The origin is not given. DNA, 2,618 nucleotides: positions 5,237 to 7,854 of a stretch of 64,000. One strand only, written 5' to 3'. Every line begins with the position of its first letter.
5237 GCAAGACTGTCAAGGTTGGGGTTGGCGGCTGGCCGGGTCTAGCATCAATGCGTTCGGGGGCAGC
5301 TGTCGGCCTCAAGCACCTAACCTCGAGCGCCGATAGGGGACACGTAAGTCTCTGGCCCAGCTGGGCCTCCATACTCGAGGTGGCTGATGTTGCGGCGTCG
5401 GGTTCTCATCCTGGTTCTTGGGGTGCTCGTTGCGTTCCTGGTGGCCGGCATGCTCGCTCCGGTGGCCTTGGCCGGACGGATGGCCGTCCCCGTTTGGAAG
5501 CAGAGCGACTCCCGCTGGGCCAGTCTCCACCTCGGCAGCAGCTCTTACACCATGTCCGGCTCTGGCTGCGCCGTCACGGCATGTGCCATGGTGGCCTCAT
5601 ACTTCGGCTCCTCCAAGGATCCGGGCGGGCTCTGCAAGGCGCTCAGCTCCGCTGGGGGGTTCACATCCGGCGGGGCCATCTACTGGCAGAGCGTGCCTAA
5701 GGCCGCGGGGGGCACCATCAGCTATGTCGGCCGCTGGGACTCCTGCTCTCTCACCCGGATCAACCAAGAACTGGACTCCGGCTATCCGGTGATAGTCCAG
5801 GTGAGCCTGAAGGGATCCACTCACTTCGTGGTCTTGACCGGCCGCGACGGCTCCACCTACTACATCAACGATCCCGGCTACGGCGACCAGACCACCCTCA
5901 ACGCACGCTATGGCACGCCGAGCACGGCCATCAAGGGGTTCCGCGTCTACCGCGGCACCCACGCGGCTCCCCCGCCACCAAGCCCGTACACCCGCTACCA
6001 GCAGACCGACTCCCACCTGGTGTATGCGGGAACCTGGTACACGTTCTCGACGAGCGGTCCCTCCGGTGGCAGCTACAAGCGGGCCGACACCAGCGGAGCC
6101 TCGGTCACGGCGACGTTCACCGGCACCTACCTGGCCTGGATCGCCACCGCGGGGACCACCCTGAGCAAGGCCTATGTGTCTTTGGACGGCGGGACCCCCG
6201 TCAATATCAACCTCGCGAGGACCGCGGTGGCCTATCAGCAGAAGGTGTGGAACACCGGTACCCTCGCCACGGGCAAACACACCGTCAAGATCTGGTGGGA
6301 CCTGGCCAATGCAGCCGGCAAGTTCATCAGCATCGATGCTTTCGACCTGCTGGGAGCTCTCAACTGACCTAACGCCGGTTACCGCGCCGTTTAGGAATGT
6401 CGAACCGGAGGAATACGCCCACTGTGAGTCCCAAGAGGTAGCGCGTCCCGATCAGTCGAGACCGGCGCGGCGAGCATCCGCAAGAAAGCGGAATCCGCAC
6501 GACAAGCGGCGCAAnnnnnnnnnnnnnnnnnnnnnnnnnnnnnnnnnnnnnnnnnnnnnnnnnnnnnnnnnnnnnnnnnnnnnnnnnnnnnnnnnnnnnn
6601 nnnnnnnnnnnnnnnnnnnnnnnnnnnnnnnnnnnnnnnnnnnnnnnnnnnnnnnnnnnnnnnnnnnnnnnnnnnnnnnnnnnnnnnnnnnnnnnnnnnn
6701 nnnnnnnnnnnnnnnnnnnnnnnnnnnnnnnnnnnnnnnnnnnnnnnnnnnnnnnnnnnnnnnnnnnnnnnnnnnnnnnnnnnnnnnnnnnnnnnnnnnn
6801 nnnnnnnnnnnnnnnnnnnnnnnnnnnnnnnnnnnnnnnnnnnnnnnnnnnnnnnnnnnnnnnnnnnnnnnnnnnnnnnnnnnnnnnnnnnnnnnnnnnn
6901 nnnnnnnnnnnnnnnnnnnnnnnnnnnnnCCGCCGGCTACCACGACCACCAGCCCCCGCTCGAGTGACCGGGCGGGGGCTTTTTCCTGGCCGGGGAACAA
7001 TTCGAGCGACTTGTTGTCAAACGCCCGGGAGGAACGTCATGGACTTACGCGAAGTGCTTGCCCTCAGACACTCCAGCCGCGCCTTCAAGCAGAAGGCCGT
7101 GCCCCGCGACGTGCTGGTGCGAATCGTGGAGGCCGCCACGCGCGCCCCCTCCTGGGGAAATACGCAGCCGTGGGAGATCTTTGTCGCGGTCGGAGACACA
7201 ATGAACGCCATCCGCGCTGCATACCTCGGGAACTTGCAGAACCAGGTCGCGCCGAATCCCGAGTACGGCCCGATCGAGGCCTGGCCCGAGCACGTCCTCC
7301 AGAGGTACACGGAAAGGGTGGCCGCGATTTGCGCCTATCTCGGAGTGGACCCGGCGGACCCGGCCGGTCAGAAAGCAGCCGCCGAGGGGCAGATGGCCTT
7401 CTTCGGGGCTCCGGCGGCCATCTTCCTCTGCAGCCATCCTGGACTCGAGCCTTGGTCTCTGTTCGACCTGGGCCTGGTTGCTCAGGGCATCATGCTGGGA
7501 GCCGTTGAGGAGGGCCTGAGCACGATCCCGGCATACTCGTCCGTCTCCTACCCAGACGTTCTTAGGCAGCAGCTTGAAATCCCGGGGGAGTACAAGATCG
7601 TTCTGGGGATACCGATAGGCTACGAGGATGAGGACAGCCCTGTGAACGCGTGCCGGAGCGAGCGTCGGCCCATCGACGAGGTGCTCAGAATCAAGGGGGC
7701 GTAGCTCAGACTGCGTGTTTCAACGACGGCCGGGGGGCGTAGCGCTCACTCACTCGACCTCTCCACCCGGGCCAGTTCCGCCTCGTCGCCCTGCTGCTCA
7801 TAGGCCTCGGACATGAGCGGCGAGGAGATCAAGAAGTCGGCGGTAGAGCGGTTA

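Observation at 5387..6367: Shared uncharacterised ~95-aa beta-rich module on two different secreted hydrolase-like proteins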

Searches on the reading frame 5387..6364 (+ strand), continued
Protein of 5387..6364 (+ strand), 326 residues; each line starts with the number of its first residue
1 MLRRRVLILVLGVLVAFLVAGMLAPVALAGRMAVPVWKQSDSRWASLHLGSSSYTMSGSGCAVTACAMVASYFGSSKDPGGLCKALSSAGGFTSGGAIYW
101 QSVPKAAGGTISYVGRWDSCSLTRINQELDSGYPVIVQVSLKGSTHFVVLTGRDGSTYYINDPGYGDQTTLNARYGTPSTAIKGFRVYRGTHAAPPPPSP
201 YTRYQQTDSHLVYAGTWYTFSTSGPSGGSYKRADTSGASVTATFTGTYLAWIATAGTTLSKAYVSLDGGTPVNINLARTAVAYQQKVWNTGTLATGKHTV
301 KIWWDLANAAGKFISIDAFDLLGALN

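Call 35: search_protein_families(library=pfam, proteins=[P0329, P0286, P0323, P0345, P0300], max_evalue=0.0001)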
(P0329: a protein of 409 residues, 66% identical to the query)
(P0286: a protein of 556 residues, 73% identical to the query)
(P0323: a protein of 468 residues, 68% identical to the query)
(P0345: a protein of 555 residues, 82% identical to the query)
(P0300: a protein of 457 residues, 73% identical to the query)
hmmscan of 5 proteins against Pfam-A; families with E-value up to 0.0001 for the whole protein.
P0329 (409 aa): 2 families
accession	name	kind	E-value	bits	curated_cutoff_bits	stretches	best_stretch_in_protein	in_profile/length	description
PF00395.25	SLH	-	1.3e-20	73.5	20.8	2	205-252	1-44/44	S-layer homology domain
PF13529.12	Peptidase_C39_2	-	5.2e-10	40.5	24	1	35-168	2-142/143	Peptidase_C39 like family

P0286 (556 aa): 2 families
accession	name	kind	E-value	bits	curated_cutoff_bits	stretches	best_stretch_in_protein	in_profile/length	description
PF00877.26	NLPC_P60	-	1e-25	90.2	23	1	59-151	1-94/105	NlpC/P60 family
PF17996.7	CE2_N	-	5.7e-14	52.5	27.9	0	462-533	14-81/108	Carbohydrate esterase 2 N-terminal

P0323 (468 aa): 2 families
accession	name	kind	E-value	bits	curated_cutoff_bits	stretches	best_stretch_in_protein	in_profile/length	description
PF01551.29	Peptidase_M23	-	5.8e-11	42.9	28.7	1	144-177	59-90/96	Peptidase family M23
PF17996.7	CE2_N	-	4.3e-08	33.6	27.9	0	239-307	16-80/108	Carbohydrate esterase 2 N-terminal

P0345 (555 aa): 2 families
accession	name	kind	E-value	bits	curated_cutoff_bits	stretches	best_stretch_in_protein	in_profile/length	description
PF08486.15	SpoIID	-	2.8e-13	50.7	23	1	229-296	22-97/97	Stage II sporulation protein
PF17996.7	CE2_N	-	2.5e-05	24.7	27.9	0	462-531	15-80/108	Carbohydrate esterase 2 N-terminal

P0300 (457 aa): 2 families
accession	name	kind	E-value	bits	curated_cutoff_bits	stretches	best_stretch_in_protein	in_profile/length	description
PF00188.32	CAP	-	3.4e-16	60.6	21.1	1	53-178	1-117/117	Cysteine-rich secretory protein family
PF17996.7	CE2_N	-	1.2e-11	45.1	27.9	1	362-453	13-99/108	Carbohydrate esterase 2 N-terminal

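Call 45: list_cluster_members(proteins=[P0278, P0280, P0290, P0422, P0186, P0425, P0142, P0331, P0005, P0391])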
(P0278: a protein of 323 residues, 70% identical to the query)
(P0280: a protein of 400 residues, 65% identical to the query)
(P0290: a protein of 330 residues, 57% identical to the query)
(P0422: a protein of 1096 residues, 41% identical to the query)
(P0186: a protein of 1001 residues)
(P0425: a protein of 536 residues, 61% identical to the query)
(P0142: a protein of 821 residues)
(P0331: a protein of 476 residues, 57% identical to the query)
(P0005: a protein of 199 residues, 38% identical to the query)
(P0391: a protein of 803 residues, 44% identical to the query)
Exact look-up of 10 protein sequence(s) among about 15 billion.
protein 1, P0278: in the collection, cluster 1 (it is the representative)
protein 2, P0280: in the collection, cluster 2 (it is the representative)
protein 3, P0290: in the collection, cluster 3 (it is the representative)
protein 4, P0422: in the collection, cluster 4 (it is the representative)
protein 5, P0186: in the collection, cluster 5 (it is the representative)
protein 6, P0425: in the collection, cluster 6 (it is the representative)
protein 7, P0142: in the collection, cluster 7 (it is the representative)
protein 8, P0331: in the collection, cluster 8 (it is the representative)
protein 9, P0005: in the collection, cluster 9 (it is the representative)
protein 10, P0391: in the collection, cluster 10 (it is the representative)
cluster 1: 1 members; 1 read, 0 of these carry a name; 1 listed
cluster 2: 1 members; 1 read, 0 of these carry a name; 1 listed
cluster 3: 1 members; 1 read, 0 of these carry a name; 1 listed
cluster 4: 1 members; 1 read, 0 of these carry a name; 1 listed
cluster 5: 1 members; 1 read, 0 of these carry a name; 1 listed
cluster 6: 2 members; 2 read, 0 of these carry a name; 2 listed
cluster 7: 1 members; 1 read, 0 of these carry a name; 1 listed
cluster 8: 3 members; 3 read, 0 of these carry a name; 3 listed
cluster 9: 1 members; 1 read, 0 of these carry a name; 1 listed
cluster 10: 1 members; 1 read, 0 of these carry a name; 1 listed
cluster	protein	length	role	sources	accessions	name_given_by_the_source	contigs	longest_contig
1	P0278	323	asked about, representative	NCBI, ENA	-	-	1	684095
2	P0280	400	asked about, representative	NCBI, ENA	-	-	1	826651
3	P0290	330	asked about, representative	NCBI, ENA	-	-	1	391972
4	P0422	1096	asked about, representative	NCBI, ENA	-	-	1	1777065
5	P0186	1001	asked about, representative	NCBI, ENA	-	-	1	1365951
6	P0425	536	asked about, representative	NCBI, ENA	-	-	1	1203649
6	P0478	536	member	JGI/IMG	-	-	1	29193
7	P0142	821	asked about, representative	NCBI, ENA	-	-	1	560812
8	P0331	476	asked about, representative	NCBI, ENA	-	-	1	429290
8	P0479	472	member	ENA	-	-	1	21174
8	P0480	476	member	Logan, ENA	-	-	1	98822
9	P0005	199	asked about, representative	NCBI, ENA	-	-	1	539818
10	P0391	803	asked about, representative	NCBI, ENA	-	-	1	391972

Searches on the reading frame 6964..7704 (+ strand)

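Call 14: search_protein_families(library=pfam, proteins=[window:6964-7704:+], max_evalue=0.001)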
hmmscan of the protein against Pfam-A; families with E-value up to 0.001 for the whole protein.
window:6964-7704:+ (246 aa): 2 families
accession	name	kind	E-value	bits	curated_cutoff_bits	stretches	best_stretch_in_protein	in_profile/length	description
PF00881.29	Nitroreductase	-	2.5e-25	90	23.5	1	35-220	4-167/167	Nitroreductase family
PF14512.11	TM1586_NiRdase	-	4e-09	36.9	27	0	138-245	55-153/215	Putative TM nitroreductase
